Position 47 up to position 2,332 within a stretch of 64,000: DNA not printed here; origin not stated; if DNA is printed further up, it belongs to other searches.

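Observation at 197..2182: Sensor protein with HisKA phosphoacceptor domain but no catalytic ATPase domain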

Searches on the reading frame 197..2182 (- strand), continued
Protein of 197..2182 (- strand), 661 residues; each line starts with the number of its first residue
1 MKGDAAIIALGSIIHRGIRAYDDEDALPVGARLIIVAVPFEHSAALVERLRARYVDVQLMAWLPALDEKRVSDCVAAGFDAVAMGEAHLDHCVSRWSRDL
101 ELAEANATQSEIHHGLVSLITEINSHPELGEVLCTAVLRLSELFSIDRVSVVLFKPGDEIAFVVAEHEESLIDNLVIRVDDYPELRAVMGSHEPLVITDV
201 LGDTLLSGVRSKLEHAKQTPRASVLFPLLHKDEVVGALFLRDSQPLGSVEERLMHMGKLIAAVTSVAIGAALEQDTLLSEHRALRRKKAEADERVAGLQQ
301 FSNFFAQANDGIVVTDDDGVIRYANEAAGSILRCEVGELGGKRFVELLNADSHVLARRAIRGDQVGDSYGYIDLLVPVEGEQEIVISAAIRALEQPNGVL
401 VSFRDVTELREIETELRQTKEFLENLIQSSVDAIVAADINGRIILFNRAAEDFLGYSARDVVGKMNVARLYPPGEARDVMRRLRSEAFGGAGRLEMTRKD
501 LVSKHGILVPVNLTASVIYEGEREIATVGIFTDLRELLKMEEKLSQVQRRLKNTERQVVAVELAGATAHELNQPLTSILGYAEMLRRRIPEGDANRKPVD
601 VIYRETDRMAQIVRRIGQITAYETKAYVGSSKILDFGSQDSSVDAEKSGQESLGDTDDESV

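Call 19: find_related_loci(query=A1, collection=genome_contigs, flank=10000)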
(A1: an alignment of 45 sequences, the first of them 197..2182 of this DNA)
Query A1 (661 aa) in genome_contigs; peptide patterns used: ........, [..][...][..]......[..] (x = any residue, [..] = any of these).
600 stretches matched a pattern (row limit reached: there are more); 415 encode a relative of the query (tblastn E <= 1e-3); the best 80 are kept; 80 distinct loci.
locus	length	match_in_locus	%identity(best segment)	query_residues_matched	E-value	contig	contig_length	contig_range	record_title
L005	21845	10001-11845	39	36-649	1e-116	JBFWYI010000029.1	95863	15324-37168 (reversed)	MAG: Sandaracinaceae bacterium isolate CA_2019_TPBS_160 NODE_1870_length_95863_cov_7.206067_TPBS, whole genome shotgun s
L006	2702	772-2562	39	57-658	9e-119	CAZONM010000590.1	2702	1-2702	MAG TPA_asm: uncultured Myxococcales bacterium isolate binchicken_co16_62 genome assembly, contig: NODE_66992_length_270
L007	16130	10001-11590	41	131-652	4e-113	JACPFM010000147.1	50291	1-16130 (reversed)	MAG: Deltaproteobacteria bacterium isolate NC_groundwater_361_Ag_B-0.1um_71_13 GD18-4_B1_scaffold_1005055, whole genome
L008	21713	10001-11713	36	67-647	4e-106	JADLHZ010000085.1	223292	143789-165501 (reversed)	MAG: Deltaproteobacteria bacterium isolate SJ496 c_000000971560, whole genome shotgun sequence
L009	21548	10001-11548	40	125-642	1e-104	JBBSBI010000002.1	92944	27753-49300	MAG: Polyangiales bacterium isolate La6_metabat2.119 La6_metabat2.119_K_479768_L_92944_cov_93.5996, whole genome shotgun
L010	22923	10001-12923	39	139-641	9e-105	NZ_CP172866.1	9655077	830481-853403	Corallococcus coralloides strain KYC2213 chromosome, complete genome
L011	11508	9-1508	40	139-636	1e-104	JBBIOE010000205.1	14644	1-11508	MAG: Archangiaceae bacterium isolate PLS170224_bin_272 NODE_2044_length_14644_cov_4.37301, whole genome shotgun sequence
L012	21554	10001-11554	39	117-636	8e-103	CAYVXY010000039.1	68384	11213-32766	MAG TPA_asm: uncultured Polyangiaceae bacterium isolate SRP302447_co2_334 genome assembly, contig: NODE_1244_length_6838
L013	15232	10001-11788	35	56-653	3e-101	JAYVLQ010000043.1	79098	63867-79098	MAG: Kofleriaceae bacterium isolate GL54_UP_metabinner_5 GL54_UP_metabinner_5_42, whole genome shotgun sequence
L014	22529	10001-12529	39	102-636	5e-101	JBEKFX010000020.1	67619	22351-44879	MAG: Polyangiaceae bacterium isolate SPRUCE 23 SPRUCE_23_20, whole genome shotgun sequence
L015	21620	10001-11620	37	111-647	9e-96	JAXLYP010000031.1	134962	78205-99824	MAG: Polyangiaceae bacterium isolate STL-MYX16 C3.166.fa-31, whole genome shotgun sequence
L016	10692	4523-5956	38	149-636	3e-93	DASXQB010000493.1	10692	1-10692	MAG TPA_asm: Polyangia bacterium isolate SMAG_U5423 k141_2479538, whole genome shotgun sequence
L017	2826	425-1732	41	223-658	4e-90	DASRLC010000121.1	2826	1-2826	MAG TPA_asm: Polyangia bacterium isolate SMAG_U10178 k141_682299, whole genome shotgun sequence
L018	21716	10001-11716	35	71-644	2e-87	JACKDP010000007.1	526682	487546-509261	MAG: Myxococcales bacterium isolate HK-STAS-MYXO-10 HK-STAS-MYXO-10_7, whole genome shotgun sequence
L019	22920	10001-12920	38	116-644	3e-105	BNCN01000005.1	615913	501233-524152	Comamonas sp. KCTC 72670 KCTC 72670 DNA, sequence05, whole genome shotgun sequence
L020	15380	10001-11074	42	292-647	1e-84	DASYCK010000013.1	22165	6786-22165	MAG TPA_asm: Polyangia bacterium isolate SMAG_U4931 k141_1889703, whole genome shotgun sequence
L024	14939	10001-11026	40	299-645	2e-62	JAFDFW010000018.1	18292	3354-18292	MAG: Deltaproteobacteria bacterium isolate Meg22_02_Bin_93 Meg22_02_Bin_93_scaffold_4423, whole genome shotgun sequence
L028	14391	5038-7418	29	93-636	4e-33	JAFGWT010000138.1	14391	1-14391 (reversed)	MAG: Deltaproteobacteria bacterium isolate ZodW_Metabat.284 k87_5067218, whole genome shotgun sequence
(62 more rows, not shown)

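Call 23: search_protein_families(library=pfam, proteins=[L001:12025-13224:+, L010:11490-13412:+, L007:11620-12972:+, L015:11630-12880:+, L024:11057-12745:+, L028:6330-7916:+, L002:8737-9903:+, L013:8129-9772:+, L018:8217-9737:+], max_evalue=0.01)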
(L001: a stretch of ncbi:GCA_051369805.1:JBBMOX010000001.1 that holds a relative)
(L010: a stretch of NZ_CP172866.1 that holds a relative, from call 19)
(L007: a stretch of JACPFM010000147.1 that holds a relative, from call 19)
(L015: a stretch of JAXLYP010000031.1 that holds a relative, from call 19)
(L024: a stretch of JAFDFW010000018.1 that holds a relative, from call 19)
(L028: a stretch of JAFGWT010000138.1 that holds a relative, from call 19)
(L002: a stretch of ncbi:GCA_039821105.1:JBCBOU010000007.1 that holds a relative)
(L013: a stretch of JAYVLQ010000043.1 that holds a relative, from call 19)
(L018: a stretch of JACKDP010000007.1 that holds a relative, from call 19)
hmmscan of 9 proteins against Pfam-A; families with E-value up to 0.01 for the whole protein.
L001:12025-13224:+ (399 aa): 4 families
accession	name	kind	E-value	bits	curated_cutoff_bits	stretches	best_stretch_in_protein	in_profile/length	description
PF02518.31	HATPase_c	-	6.4e-27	94.6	26.4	1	286-392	5-110/111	Histidine kinase-, DNA gyrase B-, and HSP90-like ATPase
PF00512.31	HisKA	-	1.1e-11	45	26.9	1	173-240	2-65/66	His Kinase A (phospho-acceptor) domain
PF13581.12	HATPase_c_2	-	0.00013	22.4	27.4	1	295-384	40-122/127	Histidine kinase-like ATPase domain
PF14501.12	HATPase_c_5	-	0.0013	19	22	1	287-375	6-88/102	GHKL domain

L010:11490-13412:+ (640 aa): 14 families
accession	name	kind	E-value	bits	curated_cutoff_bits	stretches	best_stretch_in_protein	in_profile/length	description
PF02518.31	HATPase_c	-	2.7e-30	105.5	26.4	1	534-638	4-110/111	Histidine kinase-, DNA gyrase B-, and HSP90-like ATPase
PF00989.32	PAS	-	4.8e-17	62.4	22.6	1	292-401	3-113/113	PAS fold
PF08448.16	PAS_4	-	2.1e-16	60.5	23.1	1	296-404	1-108/110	PAS fold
PF13426.13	PAS_9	-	6.1e-12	46.2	27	1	303-402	4-102/103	PAS domain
PF00512.31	HisKA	-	2.1e-11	44.1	26.9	1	421-486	3-63/66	His Kinase A (phospho-acceptor) domain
PF13185.12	GAF_2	-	2.2e-06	28.4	28.6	1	144-276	4-135/136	GAF domain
PF13188.13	PAS_8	-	6.8e-06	26.2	21.8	0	291-341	2-49/65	PAS domain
PF01590.32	GAF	-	0.0001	23.3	22.4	1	145-276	3-133/133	GAF domain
PF13581.12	HATPase_c_2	-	0.0002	21.8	27.4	1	539-615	39-112/127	Histidine kinase-like ATPase domain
PF13596.12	PAS_10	-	0.00033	21.7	22.1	1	292-402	1-106/106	PAS domain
PF08447.18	PAS_3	-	0.0011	19.7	25.6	1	313-391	2-82/89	PAS fold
PF14501.12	HATPase_c_5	-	0.0013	19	22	1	534-623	4-90/102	GHKL domain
PF13492.12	GAF_3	-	0.0052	17.6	27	0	200-278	51-129/129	GAF domain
PF17765.7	MLTR_LBD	-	0.0055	17.2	26.3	0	16-52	2-39/168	MmyB-like transcription regulator ligand binding domain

L007:11620-12972:+ (450 aa): 5 families
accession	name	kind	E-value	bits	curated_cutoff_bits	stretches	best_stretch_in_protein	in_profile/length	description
PF02518.31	HATPase_c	-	5.3e-28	98.1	26.4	1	337-445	3-107/111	Histidine kinase-, DNA gyrase B-, and HSP90-like ATPase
PF00512.31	HisKA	-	6.6e-09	36.1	26.9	1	226-291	3-64/66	His Kinase A (phospho-acceptor) domain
PF14501.12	HATPase_c_5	-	0.00055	20.2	22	1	339-429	5-86/102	GHKL domain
PF13581.12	HATPase_c_2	-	0.0019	18.6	27.4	1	348-423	40-110/127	Histidine kinase-like ATPase domain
PF13589.12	HATPase_c_3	-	0.0027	18.1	25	1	342-403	5-58/137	Histidine kinase-, DNA gyrase B-, and HSP90-like ATPase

L015:11630-12880:+ (416 aa): 5 families
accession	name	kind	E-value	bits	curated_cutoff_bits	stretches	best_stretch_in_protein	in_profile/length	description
PF02518.31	HATPase_c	-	3.7e-22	79.3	26.4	1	303-407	5-109/111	Histidine kinase-, DNA gyrase B-, and HSP90-like ATPase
PF00512.31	HisKA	-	5.3e-12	46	26.9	1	190-254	2-62/66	His Kinase A (phospho-acceptor) domain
PF13581.12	HATPase_c_2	-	0.00016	22.1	27.4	1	308-385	40-111/127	Histidine kinase-like ATPase domain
PF14501.12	HATPase_c_5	-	0.00023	21.5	22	1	304-394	6-90/102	GHKL domain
PF13589.12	HATPase_c_3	-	0.0091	16.5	25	0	306-360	5-55/137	Histidine kinase-, DNA gyrase B-, and HSP90-like ATPase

L024:11057-12745:+ (562 aa): 10 families
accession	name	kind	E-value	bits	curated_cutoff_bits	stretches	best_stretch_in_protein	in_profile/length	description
PF02518.31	HATPase_c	-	1.4e-27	96.7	26.4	1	454-558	4-108/111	Histidine kinase-, DNA gyrase B-, and HSP90-like ATPase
PF08448.16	PAS_4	-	9.3e-13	48.8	23.1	1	217-327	1-110/110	PAS fold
PF00512.31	HisKA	-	9.7e-11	42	26.9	1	341-406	2-63/66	His Kinase A (phospho-acceptor) domain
PF00989.32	PAS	-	1.1e-08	35.5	22.6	1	213-322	3-113/113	PAS fold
PF08447.18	PAS_3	-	8.8e-07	29.5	25.6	1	236-317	4-87/89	PAS fold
PF13426.13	PAS_9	-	1.2e-06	29.2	27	1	232-324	11-103/103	PAS domain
PF13581.12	HATPase_c_2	-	0.00027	21.4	27.4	1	461-554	37-125/127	Histidine kinase-like ATPase domain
PF14501.12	HATPase_c_5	-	0.0013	19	22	1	458-548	8-93/102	GHKL domain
PF17203.10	sCache_3_2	-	0.0086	16.6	28.4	0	302-327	108-133/140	Single cache domain 3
PF13185.12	GAF_2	-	0.0098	16.5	28.6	0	156-198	94-136/136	GAF domain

L028:6330-7916:+ (528 aa): 7 families
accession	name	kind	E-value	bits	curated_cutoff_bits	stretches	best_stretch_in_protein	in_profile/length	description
PF02518.31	HATPase_c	-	1.1e-26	93.9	26.4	1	418-524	3-109/111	Histidine kinase-, DNA gyrase B-, and HSP90-like ATPase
PF00989.32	PAS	-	5.6e-16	59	22.6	1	178-287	3-112/113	PAS fold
PF08448.16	PAS_4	-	2.1e-15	57.4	23.1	1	182-290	1-107/110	PAS fold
PF13426.13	PAS_9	-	2.5e-10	41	27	1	188-289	3-102/103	PAS domain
PF00512.31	HisKA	-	5.2e-10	39.7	26.9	1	307-371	2-63/66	His Kinase A (phospho-acceptor) domain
PF13188.13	PAS_8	-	0.00013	22.2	21.8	1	177-223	2-48/65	PAS domain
PF13596.12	PAS_10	-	0.0039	18.3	22.1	0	179-289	2-106/106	PAS domain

L002:8737-9903:+ (388 aa): 0 families

L013:8129-9772:+ (547 aa): 1 family
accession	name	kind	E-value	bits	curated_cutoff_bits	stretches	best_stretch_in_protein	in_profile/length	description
PF01969.22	Ni_insertion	-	8.4e-126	420.5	22.1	1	138-535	1-375/375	Nickel insertion protein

L018:8217-9737:+ (506 aa): 1 family
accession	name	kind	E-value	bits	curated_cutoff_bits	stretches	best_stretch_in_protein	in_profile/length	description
PF01969.22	Ni_insertion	-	5.2e-129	431.1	22.1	1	82-493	1-375/375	Nickel insertion protein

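Call 28: find_related_loci(query=window:197-2182:-, collection=metagenome_contigs, flank=10000)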
Query window:197-2182:- (661 aa) in metagenome_contigs; peptide patterns used: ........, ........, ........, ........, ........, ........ (x = any residue, [..] = any of these).
256 stretches matched a pattern; 12 encode a relative of the query (tblastn E <= 1e-3); 12 distinct loci.
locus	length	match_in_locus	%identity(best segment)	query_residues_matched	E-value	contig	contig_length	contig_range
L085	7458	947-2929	100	1-661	0e+0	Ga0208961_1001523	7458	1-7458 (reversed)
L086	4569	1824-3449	68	108-648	0e+0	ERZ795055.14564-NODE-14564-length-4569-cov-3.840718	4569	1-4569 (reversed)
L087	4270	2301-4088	58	44-638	0e+0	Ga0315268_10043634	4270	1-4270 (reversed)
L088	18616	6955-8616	60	96-637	0e+0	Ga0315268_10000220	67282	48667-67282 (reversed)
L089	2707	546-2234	38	86-644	2e-108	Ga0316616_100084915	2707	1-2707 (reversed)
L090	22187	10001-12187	36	110-636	3e-87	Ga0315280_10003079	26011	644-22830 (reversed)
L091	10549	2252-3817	36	131-642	3e-87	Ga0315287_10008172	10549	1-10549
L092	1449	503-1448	72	116-514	7e-80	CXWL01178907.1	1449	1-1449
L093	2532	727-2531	37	5-614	6e-76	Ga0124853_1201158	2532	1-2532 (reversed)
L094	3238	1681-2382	31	388-620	1e-24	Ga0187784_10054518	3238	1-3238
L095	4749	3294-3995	31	388-620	4e-24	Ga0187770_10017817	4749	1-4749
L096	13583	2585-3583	23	283-588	3e-10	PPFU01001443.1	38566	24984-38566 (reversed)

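Call 29: find_encoding_contigs(protein=P0016, flank=10000, max_places=1)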
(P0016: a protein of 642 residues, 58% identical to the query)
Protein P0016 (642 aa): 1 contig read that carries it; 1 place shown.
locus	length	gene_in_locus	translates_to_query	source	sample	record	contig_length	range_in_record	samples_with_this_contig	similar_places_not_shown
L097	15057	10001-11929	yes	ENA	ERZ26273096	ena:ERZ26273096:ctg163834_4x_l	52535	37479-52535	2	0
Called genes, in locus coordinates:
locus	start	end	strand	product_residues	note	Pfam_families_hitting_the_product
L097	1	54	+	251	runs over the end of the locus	PF20772:TACO1_YebC_N, PF01709:Transcrip_reg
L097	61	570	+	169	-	PF02075:RuvC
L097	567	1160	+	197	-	PF01330:RuvA_N, PF00633:HHH (faint), PF14520:HHH_5, PF07499:RuvA_C (weak)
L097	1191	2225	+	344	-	PF06068:TIP49 (faint), PF05496:RuvB_N, PF00004:AAA, PF07728:AAA_5, PF13401:AAA_22 (faint), PF17864:AAA_lid_4, PF05491:WHD_RuvB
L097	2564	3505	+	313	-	PF03331:LpxC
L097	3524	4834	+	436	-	PF00425:Chorismate_bind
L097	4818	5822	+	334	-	PF00586:AIRS, PF02769:AIRS_C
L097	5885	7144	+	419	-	PF00015:MCPsignal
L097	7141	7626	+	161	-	PF01584:CheW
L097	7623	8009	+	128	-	PF00072:Response_reg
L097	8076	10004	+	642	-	PF01627:Hpt, PF07194:P2, PF02895:H-kinase_dim, PF02518:HATPase_c, PF01584:CheW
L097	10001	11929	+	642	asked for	PF01590:GAF (faint), PF13185:GAF_2, PF08448:PAS_4, PF00989:PAS, PF13188:PAS_8 (weak), PF08448:PAS_4 (weak), PF13426:PAS_9, PF00512:HisKA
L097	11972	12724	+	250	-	PF17131:TP_0789-like, PF07044:DUF1329 (weak)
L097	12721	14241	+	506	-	-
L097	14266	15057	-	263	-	?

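Call 30: find_encoding_contigs(protein=P0031, flank=10000, max_places=1)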
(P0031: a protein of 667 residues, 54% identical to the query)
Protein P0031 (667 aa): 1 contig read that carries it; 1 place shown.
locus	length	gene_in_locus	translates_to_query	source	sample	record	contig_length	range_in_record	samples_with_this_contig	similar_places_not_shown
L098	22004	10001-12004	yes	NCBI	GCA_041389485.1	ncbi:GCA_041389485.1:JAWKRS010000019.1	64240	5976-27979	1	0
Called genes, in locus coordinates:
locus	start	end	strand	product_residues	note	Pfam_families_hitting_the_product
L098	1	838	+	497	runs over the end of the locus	-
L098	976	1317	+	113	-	PF04519:Bactofilin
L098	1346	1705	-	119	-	PF07238:PilZ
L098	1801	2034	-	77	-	-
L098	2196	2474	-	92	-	-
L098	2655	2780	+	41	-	-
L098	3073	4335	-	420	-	PF04773:FecR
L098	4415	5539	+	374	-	PF00015:MCPsignal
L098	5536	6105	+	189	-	PF01584:CheW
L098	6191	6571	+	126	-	PF00072:Response_reg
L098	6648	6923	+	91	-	PF01627:Hpt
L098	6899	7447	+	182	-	PF07194:P2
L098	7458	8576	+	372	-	PF02518:HATPase_c, PF01584:CheW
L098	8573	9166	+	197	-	PF04509:CheC (weak)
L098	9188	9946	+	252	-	PF01969:Ni_insertion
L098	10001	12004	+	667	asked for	PF00989:PAS (weak), PF08448:PAS_4, PF13426:PAS_9 (weak), PF00989:PAS, PF08448:PAS_4 (weak), PF13188:PAS_8 (weak), PF13426:PAS_9, PF00512:HisKA, +1 more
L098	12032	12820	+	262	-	PF00561:Abhydrolase_1, PF12146:Hydrolase_4, PF12697:Abhydrolase_6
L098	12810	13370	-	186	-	PF00766:ETF_alpha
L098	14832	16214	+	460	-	PF00425:Chorismate_bind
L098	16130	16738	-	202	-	PF03331:LpxC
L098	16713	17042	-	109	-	PF03331:LpxC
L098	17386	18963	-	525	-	PF22842:Pel9A-like_beta_helix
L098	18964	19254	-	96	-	-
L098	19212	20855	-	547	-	PF04773:FecR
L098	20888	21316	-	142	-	-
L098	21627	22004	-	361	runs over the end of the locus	PF00754:F5_F8_type_C (weak)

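Call 31: find_encoding_contigs(protein=P0010, flank=10000, max_places=1)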
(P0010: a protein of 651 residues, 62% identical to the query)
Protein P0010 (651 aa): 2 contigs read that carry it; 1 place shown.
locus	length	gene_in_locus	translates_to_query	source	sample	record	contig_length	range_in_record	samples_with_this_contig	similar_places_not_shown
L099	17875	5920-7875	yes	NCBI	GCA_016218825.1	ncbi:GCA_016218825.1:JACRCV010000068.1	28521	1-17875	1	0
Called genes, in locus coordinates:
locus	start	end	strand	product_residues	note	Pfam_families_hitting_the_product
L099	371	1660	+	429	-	PF00672:HAMP, PF00015:MCPsignal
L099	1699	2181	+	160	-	PF01584:CheW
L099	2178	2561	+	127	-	PF00072:Response_reg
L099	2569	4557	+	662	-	PF01627:Hpt, PF07194:P2, PF02895:H-kinase_dim, PF02518:HATPase_c, PF01584:CheW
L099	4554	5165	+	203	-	PF13690:CheX (faint), PF04509:CheC (faint)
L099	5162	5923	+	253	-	PF01969:Ni_insertion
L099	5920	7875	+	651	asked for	PF01590:GAF (weak), PF00989:PAS, PF08448:PAS_4, PF00989:PAS, PF08448:PAS_4 (weak), PF13188:PAS_8 (weak), PF13426:PAS_9, PF00512:HisKA, +1 more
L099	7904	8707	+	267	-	PF07044:DUF1329 (faint), PF17131:TP_0789-like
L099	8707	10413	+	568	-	PF06980:DUF1302 (weak)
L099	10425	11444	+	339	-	-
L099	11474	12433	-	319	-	PF01012:ETF, PF00766:ETF_alpha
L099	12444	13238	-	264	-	PF01012:ETF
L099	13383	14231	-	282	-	PF00291:PALP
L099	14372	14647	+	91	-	PF02201:SWIB, PF26291:SWIB_eIF2D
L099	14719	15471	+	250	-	PF01555:N6_N4_Mtase, PF08241:Methyltransf_11 (faint)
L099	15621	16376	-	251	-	PF01026:TatD_DNase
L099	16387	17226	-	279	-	-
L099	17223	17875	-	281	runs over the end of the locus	PF00528:BPD_transp_1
